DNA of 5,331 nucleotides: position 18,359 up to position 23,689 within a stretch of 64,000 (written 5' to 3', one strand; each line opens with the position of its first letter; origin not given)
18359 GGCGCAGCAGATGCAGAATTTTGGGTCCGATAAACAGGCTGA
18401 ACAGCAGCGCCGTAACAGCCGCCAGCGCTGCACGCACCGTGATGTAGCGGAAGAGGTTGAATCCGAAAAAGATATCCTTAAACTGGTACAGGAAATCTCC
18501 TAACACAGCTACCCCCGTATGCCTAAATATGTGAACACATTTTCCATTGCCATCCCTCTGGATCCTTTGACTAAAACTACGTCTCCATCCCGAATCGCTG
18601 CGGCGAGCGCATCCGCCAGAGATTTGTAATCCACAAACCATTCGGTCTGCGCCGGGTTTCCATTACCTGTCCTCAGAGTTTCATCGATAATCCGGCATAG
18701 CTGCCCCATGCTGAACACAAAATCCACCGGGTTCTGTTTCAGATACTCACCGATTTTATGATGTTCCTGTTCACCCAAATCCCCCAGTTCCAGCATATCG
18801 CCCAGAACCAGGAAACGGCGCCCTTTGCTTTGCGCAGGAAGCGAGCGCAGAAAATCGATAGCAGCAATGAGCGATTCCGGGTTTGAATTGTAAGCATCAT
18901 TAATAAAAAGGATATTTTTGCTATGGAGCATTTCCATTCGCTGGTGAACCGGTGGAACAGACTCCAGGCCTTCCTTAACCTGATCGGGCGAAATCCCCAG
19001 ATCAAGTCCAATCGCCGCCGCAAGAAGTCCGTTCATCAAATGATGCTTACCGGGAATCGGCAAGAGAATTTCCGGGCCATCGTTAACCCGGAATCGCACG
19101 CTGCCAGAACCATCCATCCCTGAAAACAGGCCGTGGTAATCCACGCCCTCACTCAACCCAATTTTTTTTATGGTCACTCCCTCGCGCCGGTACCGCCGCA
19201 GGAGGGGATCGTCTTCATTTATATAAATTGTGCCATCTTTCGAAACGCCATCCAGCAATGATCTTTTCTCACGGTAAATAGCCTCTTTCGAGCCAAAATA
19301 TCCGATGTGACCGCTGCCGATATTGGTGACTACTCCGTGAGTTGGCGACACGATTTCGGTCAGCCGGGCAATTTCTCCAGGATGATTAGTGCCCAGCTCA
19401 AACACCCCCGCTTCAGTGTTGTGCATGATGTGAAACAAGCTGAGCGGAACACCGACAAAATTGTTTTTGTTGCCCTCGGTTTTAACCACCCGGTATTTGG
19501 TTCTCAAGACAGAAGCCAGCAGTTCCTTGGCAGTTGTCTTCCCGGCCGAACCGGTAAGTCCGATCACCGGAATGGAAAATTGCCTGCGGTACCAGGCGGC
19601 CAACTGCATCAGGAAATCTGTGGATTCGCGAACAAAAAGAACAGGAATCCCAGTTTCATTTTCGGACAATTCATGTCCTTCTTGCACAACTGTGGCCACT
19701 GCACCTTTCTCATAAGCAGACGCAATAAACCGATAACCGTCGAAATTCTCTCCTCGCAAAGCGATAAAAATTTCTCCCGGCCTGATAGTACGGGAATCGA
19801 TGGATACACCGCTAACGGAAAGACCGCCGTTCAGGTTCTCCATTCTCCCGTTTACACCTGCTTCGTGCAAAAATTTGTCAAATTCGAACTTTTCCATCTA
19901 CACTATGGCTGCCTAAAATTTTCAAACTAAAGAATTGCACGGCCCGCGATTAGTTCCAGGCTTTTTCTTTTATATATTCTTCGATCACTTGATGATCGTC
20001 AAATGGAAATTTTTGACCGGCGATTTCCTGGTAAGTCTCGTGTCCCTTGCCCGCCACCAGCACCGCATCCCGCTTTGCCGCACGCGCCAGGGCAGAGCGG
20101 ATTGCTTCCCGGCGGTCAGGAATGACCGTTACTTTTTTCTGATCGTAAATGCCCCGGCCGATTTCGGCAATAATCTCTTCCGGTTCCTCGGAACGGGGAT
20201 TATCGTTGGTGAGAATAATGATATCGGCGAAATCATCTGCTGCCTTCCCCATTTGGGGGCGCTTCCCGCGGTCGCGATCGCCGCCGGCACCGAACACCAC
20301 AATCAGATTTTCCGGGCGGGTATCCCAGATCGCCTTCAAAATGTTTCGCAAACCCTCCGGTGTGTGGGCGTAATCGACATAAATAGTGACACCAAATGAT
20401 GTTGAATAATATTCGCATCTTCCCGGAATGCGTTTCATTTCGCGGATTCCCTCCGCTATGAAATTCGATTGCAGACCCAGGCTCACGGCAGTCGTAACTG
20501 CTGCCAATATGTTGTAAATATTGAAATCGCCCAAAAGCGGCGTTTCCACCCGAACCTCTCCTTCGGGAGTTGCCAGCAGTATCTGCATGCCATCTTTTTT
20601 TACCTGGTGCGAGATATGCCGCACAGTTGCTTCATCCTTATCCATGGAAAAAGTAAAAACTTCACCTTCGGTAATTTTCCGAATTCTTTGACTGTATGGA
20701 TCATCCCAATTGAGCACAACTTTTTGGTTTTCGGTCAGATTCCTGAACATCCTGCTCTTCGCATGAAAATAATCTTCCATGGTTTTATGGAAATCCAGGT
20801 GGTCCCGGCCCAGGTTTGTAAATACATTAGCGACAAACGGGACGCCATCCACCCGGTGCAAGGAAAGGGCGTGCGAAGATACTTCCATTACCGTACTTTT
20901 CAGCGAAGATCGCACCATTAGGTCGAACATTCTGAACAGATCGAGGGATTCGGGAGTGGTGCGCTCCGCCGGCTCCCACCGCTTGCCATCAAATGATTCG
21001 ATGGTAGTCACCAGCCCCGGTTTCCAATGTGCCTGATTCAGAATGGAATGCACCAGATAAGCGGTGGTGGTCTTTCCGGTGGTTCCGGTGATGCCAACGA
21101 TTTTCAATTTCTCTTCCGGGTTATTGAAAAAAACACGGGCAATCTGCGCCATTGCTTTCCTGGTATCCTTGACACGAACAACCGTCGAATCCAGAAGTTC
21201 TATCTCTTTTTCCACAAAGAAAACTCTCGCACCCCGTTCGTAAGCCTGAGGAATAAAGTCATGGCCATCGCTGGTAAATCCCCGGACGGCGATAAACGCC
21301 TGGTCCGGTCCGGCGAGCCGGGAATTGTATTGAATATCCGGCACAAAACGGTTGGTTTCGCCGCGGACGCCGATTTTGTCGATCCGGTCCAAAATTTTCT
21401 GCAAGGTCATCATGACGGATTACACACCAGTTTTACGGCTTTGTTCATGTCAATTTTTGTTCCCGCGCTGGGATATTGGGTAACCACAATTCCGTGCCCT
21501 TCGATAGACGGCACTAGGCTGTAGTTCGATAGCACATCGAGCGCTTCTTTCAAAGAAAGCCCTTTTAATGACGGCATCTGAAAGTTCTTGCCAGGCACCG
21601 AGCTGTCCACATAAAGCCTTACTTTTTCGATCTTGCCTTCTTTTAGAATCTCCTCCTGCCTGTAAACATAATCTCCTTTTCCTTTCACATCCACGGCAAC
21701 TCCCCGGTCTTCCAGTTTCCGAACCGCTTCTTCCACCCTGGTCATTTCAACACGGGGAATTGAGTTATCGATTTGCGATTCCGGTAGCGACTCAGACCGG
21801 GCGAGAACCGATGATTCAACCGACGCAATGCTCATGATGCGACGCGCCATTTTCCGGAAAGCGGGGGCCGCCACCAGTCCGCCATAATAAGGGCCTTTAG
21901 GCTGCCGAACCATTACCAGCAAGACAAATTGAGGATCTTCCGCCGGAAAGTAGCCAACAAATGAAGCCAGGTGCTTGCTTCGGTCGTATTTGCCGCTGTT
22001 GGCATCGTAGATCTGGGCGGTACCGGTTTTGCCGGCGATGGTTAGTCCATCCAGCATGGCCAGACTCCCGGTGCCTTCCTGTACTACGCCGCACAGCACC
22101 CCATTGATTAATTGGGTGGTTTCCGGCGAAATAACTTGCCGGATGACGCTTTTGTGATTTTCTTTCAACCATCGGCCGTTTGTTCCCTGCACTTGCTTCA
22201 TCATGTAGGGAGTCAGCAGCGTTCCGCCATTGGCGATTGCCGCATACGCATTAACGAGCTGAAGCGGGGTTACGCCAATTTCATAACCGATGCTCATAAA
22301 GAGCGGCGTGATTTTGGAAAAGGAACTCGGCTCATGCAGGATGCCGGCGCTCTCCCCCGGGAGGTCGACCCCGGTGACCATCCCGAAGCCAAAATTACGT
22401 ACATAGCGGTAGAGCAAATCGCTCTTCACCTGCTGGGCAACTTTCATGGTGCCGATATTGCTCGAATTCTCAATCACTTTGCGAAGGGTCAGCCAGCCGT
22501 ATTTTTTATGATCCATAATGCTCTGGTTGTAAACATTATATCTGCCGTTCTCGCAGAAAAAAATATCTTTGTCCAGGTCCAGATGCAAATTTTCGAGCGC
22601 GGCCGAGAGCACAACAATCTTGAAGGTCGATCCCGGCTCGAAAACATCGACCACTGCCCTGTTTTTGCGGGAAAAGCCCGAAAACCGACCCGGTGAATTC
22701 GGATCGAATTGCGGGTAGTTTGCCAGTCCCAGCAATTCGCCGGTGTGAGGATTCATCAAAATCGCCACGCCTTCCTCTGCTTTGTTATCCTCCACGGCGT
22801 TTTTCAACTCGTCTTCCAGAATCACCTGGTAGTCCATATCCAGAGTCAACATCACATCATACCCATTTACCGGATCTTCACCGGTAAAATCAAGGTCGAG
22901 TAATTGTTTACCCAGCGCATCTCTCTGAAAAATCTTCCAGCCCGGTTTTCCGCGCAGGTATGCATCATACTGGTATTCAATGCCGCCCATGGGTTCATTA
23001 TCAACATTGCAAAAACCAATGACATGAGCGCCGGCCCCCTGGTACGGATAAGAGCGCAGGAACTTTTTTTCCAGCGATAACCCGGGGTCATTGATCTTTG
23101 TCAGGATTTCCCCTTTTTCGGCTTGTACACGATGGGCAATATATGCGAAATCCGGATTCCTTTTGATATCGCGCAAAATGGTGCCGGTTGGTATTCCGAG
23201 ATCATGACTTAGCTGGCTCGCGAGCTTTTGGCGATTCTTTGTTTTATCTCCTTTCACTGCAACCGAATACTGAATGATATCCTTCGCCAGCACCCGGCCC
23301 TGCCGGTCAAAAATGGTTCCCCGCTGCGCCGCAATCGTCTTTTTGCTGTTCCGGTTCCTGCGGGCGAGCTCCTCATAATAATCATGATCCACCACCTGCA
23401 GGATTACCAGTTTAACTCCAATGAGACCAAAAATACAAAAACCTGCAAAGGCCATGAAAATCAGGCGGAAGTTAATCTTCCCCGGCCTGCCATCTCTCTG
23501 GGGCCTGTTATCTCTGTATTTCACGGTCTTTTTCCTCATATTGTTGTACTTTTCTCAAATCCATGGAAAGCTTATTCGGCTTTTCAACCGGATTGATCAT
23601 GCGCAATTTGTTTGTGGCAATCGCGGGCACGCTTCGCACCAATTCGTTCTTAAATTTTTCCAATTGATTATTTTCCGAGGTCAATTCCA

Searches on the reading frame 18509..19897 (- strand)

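Call 86: search_protein_families(library=pfam, proteins=[window:18509-19897:-], max_evalue=0.000001)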
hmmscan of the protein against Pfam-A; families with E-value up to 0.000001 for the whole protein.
window:18509-19897:- (462 aa): 3 families
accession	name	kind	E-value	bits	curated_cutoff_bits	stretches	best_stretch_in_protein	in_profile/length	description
PF08245.18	Mur_ligase_M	-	1.4e-36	126.7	24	1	115-296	2-199/200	Mur ligase middle domain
PF02875.26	Mur_ligase_C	-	1.6e-19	71.4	28.4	1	320-447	2-127/127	Mur ligase, glutamate ligase domain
PF01225.30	Mur_ligase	-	4.7e-10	40.1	21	1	28-86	2-77/95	Mur ligase family, catalytic domain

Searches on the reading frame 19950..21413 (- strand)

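Call 86: search_protein_families(library=pfam, proteins=[window:19950-21413:-], max_evalue=0.000001)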
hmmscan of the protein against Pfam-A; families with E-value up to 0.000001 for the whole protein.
window:19950-21413:- (487 aa): 3 families
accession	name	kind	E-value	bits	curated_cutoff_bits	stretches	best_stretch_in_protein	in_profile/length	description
PF08245.18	Mur_ligase_M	-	1.8e-53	181.9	24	1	108-308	1-199/200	Mur ligase middle domain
PF02875.26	Mur_ligase_C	-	1.3e-34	120.2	28.4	1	331-457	1-127/127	Mur ligase, glutamate ligase domain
PF01225.30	Mur_ligase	-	7.1e-10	39.6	21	1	27-95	5-94/95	Mur ligase family, catalytic domain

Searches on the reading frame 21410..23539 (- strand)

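Call 86: search_protein_families(library=pfam, proteins=[window:21410-23539:-], max_evalue=0.000001)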
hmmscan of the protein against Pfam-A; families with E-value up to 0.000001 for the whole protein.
window:21410-23539:- (709 aa): 3 families
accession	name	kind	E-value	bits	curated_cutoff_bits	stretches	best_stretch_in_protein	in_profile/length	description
PF00905.27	Transpeptidase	-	6.5e-74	249.3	22.1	1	257-564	1-297/299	Penicillin binding protein transpeptidase domain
PF03717.20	PBP_dimer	-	1.3e-16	61.9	24.4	1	69-213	2-176/180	Penicillin-binding Protein dimerisation domain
PF03793.24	PASTA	-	1.1e-13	51.3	23.2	1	654-705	2-61/64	PASTA domain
